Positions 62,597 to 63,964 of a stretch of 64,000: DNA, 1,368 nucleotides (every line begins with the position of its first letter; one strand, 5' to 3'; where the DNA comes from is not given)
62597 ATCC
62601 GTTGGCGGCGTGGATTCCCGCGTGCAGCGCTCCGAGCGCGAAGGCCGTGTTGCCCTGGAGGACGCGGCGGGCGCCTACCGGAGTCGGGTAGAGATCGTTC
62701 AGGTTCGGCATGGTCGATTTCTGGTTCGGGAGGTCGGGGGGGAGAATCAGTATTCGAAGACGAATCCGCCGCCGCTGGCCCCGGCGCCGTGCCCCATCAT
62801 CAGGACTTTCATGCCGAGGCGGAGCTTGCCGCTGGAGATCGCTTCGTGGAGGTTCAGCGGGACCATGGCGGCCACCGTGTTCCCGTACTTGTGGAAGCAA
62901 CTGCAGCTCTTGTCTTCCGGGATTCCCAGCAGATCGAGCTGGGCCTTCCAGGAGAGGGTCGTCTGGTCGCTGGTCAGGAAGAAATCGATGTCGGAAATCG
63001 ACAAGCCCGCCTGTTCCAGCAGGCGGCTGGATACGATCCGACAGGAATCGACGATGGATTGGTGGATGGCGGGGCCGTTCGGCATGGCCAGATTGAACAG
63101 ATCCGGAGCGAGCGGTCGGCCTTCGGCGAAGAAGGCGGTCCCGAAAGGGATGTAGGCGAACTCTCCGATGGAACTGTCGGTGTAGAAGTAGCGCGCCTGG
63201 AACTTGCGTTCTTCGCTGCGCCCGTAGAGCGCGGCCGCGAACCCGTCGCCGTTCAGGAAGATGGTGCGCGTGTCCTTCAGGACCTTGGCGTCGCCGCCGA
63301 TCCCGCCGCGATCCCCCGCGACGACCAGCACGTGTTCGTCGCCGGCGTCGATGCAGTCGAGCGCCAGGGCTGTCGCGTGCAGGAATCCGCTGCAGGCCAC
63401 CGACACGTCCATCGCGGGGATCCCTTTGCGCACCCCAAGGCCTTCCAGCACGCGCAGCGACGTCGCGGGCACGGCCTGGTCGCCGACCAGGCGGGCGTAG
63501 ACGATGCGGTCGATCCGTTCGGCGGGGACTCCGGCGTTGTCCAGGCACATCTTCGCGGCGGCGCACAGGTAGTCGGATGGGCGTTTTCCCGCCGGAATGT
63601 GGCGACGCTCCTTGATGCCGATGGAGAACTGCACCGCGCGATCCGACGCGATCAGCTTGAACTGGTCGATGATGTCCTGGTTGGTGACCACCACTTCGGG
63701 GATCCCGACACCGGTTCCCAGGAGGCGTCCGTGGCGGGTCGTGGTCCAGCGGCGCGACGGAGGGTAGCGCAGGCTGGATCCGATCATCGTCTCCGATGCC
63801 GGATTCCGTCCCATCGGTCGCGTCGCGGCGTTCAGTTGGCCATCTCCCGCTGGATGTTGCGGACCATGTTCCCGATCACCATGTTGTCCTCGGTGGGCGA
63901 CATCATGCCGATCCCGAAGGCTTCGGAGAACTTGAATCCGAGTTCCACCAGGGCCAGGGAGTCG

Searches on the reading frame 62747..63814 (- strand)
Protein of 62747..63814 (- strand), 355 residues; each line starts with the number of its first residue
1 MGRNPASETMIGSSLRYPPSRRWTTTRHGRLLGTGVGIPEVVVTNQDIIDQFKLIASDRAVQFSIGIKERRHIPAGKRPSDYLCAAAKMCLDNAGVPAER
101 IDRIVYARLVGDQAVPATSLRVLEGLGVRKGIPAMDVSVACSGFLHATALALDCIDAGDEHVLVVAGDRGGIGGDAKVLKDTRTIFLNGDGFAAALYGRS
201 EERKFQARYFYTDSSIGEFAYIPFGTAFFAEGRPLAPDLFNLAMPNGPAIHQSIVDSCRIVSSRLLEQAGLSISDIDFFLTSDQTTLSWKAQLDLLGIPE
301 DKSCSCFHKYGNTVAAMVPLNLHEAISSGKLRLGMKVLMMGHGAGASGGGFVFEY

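Call 92: search_protein_families(library=pfam, proteins=[window:62747-63814:-], max_evalue=0.001)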
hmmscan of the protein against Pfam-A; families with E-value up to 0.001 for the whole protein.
window:62747-63814:- (355 aa): 3 families
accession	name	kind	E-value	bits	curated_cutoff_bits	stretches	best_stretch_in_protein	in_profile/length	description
PF08541.16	ACP_syn_III_C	-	6.8e-20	71.5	26.6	1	266-355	1-90/90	3-Oxoacyl-[acyl-carrier-protein (ACP)] synthase III C terminal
PF08545.16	ACP_syn_III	-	2e-09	37.6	24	1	135-206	1-72/80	3-Oxoacyl-[acyl-carrier-protein (ACP)] synthase III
PF00108.29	Thiolase_N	-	4.4e-05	23.4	26.4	1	80-167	24-111/260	Thiolase, N-terminal domain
